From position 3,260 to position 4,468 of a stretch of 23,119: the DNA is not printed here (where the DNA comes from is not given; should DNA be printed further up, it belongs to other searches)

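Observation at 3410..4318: FHA-receiver fusion with Glu at the predicted phospho-acceptor site, paired with a convergent Ser/Thr kinase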

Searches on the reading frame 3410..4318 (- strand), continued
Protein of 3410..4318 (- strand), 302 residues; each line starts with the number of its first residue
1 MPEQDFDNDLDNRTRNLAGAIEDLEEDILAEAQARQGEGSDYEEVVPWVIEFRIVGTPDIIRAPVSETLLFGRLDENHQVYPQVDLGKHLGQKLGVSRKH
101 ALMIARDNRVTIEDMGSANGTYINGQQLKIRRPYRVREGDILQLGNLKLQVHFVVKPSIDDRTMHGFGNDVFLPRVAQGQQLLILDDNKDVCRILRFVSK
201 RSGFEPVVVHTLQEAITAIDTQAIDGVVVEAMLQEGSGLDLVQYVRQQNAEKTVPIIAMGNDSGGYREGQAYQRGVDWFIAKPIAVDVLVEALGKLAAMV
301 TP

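Call 42: search_protein_families(library=pfam, proteins=[P0118, P0123, P0132, P0137, P0141, P0145, P0128, P0130, P0112, P0115], max_evalue=0.001)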
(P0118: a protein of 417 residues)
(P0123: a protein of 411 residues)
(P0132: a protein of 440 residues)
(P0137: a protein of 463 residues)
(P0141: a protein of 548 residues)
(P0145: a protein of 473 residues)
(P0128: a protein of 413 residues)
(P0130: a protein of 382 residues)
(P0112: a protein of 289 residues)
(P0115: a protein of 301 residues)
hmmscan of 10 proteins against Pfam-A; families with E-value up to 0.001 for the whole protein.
P0118 (417 aa): 4 families
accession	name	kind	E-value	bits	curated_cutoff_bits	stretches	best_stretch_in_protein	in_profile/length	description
PF00498.31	FHA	-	5.7e-35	120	20.7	2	39-113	3-67/67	FHA domain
PF00072.30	Response_reg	-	1.1e-22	80.8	30.2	1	151-262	1-110/111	Response regulator receiver domain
PF16697.10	Yop-YscD_cpl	-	7.6e-17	61.8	33.2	2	63-119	35-90/94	Inner membrane component of T3SS, cytoplasmic domain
PF23198.2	PDE8A_N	-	0.00025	21.4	29.6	1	151-228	13-91/147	PDE8A-like, N-terminal domain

P0123 (411 aa): 3 families
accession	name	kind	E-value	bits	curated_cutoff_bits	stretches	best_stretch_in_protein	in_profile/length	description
PF00498.31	FHA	-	3.4e-29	101.5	20.7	2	315-389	2-67/67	FHA domain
PF00072.30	Response_reg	-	1.6e-22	80.2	30.2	1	146-254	1-107/111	Response regulator receiver domain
PF16697.10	Yop-YscD_cpl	-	3.3e-18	66.2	33.2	2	55-114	33-90/94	Inner membrane component of T3SS, cytoplasmic domain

P0132 (440 aa): 4 families
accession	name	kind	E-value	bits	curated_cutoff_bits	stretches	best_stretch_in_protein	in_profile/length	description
PF00498.31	FHA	-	6.5e-30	103.8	20.7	2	333-407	2-67/67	FHA domain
PF00072.30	Response_reg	-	3e-27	95.4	30.2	1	158-269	1-110/111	Response regulator receiver domain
PF16697.10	Yop-YscD_cpl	-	4.1e-18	65.9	33.2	2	354-413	32-90/94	Inner membrane component of T3SS, cytoplasmic domain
PF23198.2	PDE8A_N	-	1.5e-05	25.4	29.6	1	158-238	13-94/147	PDE8A-like, N-terminal domain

P0137 (463 aa): 4 families
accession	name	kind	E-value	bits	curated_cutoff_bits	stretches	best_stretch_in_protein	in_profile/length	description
PF00498.31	FHA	-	6.1e-29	100.7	20.7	2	323-396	2-66/67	FHA domain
PF00072.30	Response_reg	-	5.8e-26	91.3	30.2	1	143-253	1-109/111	Response regulator receiver domain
PF16697.10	Yop-YscD_cpl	-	1.3e-14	54.6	33.2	2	344-402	32-89/94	Inner membrane component of T3SS, cytoplasmic domain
PF23198.2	PDE8A_N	-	0.00075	19.9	29.6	0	151-232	21-106/147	PDE8A-like, N-terminal domain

P0141 (548 aa): 3 families
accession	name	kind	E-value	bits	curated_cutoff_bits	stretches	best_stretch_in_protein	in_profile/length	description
PF00498.31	FHA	-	9.9e-30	103.2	20.7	2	317-391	2-67/67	FHA domain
PF00072.30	Response_reg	-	2.2e-24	86.2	30.2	1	139-250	1-110/111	Response regulator receiver domain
PF16697.10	Yop-YscD_cpl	-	1.8e-14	54.2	33.2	2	51-108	34-90/94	Inner membrane component of T3SS, cytoplasmic domain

P0145 (473 aa): 3 families
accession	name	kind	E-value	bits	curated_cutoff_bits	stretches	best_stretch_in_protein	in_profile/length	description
PF00072.30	Response_reg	-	6.8e-15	55.6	30.2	1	174-285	1-110/111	Response regulator receiver domain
PF00498.31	FHA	-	6.9e-14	52.5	20.7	1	65-136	6-67/67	FHA domain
PF16697.10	Yop-YscD_cpl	-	3.3e-07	30.9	33.2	1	64-142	16-90/94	Inner membrane component of T3SS, cytoplasmic domain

P0128 (413 aa): 3 families
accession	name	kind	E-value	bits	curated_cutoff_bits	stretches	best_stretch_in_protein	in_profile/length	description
PF00072.30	Response_reg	-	1.5e-20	73.8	30.2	1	179-290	1-110/111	Response regulator receiver domain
PF00498.31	FHA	-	4.4e-15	56.3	20.7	1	63-137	3-67/67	FHA domain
PF16697.10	Yop-YscD_cpl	-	4.6e-08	33.7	33.2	1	87-144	35-91/94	Inner membrane component of T3SS, cytoplasmic domain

P0130 (382 aa): 4 families
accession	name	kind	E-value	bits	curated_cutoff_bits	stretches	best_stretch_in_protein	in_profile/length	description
PF00072.30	Response_reg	-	5.7e-16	59.1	30.2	1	266-377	1-110/111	Response regulator receiver domain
PF00498.31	FHA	-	8.5e-12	45.8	20.7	1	169-227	14-67/67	FHA domain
PF16697.10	Yop-YscD_cpl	-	2e-08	34.8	33.2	1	177-235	35-92/94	Inner membrane component of T3SS, cytoplasmic domain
PF23198.2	PDE8A_N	-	0.00027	21.3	29.6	1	264-346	11-94/147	PDE8A-like, N-terminal domain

P0112 (289 aa): 3 families
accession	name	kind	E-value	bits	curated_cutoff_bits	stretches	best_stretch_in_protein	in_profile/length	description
PF00498.31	FHA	-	1.5e-17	64.2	20.7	1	56-131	2-67/67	FHA domain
PF00072.30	Response_reg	-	1.6e-12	48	30.2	1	168-278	1-109/111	Response regulator receiver domain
PF16697.10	Yop-YscD_cpl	-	1.3e-08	35.5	33.2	1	80-137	34-90/94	Inner membrane component of T3SS, cytoplasmic domain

P0115 (301 aa): 3 families
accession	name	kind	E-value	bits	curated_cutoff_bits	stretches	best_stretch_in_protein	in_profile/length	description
PF00498.31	FHA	-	1.8e-16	60.7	20.7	1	81-133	15-67/67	FHA domain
PF00072.30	Response_reg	-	1.2e-15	58.1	30.2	1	170-279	1-109/111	Response regulator receiver domain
PF16697.10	Yop-YscD_cpl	-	8.4e-08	32.8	33.2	1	82-138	34-89/94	Inner membrane component of T3SS, cytoplasmic domain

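Call 53: fold_search(model_id=the predicted structure, library=pdb)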
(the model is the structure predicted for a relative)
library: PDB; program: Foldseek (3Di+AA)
matches with E <= 10: 1585; with E <= 0.001: 556
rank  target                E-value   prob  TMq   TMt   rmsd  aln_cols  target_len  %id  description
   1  3poa_A                4.6e-08  1.00  0.27  0.79   2.5       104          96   20  Structural and functional analysis of phosphothreonine-dependent FHA domain interactions (released 2011-01-26)
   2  8tef_A                5.5e-08  1.00  0.37  0.22   1.8       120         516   17  PorX primitive monoclinic crystal form (released 2024-04-17)
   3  8ted_B                8.4e-08  1.00  0.37  0.22   1.7       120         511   17  PorX primitive orthorhombic crystal form (released 2024-04-17)
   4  6ont                  1.1e-07  1.00  0.38  0.91   1.7       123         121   22  Structure of the Francisella response regulator 1452 receiver domain (released 2020-03-25)
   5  1uht_MODEL_1_A        1.2e-07  1.00  0.31  0.73   5.0       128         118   24  Solution Structure of The FHA Domain of Arabidopsis thaliana Hypothetical Protein (released 2004-01-10)
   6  1zes_A                1.3e-07  1.00  0.38  0.90   1.7       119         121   19  BeF3- activated PhoB receiver domain (released 2005-09-20)
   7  2jkd_B                1.5e-07  1.00  0.30  0.58   3.3       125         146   19  Structure of the yeast Pml1 splicing factor and its integration into the RES complex (released 2008-09-26)
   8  8p6f_A                1.6e-07  1.00  0.37  0.22   1.7       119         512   17  Crystal structure of PorX-Fj (released 2024-04-03)
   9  7pva_B                1.6e-07  1.00  0.37  0.22   1.8       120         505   19  1.9 Angstrom crystal structure of dimeric PorX, co-crystallized in the presence of zinc (released 2022-12-14)
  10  8fk2_A                1.7e-07  1.00  0.37  0.90   1.4       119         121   23  The N-terminal VicR from Streptococcus mutans (released 2023-10-25)
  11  8tff_A                1.7e-07  1.00  0.37  0.22   1.6       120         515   17  PorX with BeF3 phosphate analog (released 2024-04-17)
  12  2jkd_A                1.7e-07  1.00  0.29  0.56   3.6       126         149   19  Structure of the yeast Pml1 splicing factor and its integration into the RES complex (released 2008-09-26)
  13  8tef_C                1.8e-07  1.00  0.37  0.23   1.8       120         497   17  PorX primitive monoclinic crystal form (released 2024-04-17)
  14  6rh8_C                2.0e-07  1.00  0.38  0.91   1.7       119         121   21  Revisiting pH-gated conformational switch. Complex HK853 mutant H260A -RR468 mutant D53A pH 5.3 (released 2020-02-19)
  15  3gl9_B                2.1e-07  1.00  0.38  0.91   1.7       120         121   21  The structure of a histidine kinase-response regulator complex sheds light into two-component signaling and reveals a  (released 2009-10-27)
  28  6hc1_B                3.0e-07  1.00  0.28  0.78   2.7       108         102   25  Bdellovibrio bacteriovorus DgcB FHA in complex with phosphorylated N-terminal peptide (released 2019-08-28)
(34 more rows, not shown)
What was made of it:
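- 3419..3778 (-): Pseudo-receiver (aspartate-less receiver) domain (aa 181-300). Foldseek target-normalised TM about 0.9 to receiver domains (call 53).
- On Response-regulator receiver domain (PF00072), catalytically competent: Foldseek target-normalised TM is about 0.9 to PhoB, DivK, RR468 and others (call 53).
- Closest known: Self-tail FHA regulators: mycobacterial GarA, corynebacterial OdhI, Bdellovibrio DgcB. Same: The FHA fold matches these structures (call 53).
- Checked: The REC half superposes on solved receivers with target-normalised TM about 0.9 (call 53).
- The DgcB FHA-phosphopeptide structure 6hc1 is among the Foldseek hits (call 53).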

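Call 61: search_protein_families(library=pfam, alignment_id=A2, max_evalue=0.0001)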
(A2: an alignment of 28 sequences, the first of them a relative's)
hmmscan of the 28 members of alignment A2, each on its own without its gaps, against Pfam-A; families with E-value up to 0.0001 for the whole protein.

A. member 1, L007:10938-11882:+ (315 aa): 2 families
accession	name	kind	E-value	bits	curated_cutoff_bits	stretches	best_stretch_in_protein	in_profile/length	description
PF08239.17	SH3_3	-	1.5e-09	38.3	27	1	57-103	4-47/54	Bacterial SH3 domain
PF18348.7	SH3_16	-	4.3e-05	23.6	25.8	0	58-103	1-43/49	Bacterial dipeptidyl-peptidase Sh3 domain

B. families by the number of members that match (of 28 scanned): 114 families (the first 25 are shown)
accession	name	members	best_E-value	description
PF01791.15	DeoC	3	2.9e-60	DeoC/LacD family aldolase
PF00455.28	DeoRC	2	1.2e-47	DeoR C terminal sensor domain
PF08220.18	HTH_DeoR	2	1.4e-19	DeoR-like helix-turn-helix domain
PF00326.27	Peptidase_S9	2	4.2e-14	Prolyl oligopeptidase family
PF12697.13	Abhydrolase_6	2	1.4e-10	Alpha/beta hydrolase family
PF08239.17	SH3_3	2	1.5e-09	Bacterial SH3 domain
PF12146.15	Hydrolase_4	2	2.8e-09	Serine aminopeptidase, S33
PF20703.3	nSTAND1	1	2e-116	Novel STAND NTPase 1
PF00909.26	Ammonium_transp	1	1e-109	Ammonium Transporter Family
PF00580.27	UvrD-helicase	1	1.3e-86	UvrD/REP helicase N-terminal domain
PF25173.1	Beta-prop_WDR3_1st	1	3.7e-80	WDR3 first beta-propeller domain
PF25174.1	Beta-prop_THOC3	1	5.3e-72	THOC3 beta-propeller domain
PF13361.12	UvrD_C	1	2.6e-67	UvrD-like helicase C-terminal domain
PF00400.38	WD40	1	6.5e-67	WD domain, G-beta repeat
PF18135.7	Type_ISP_C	1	4.1e-63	Type ISP C-terminal specificity domain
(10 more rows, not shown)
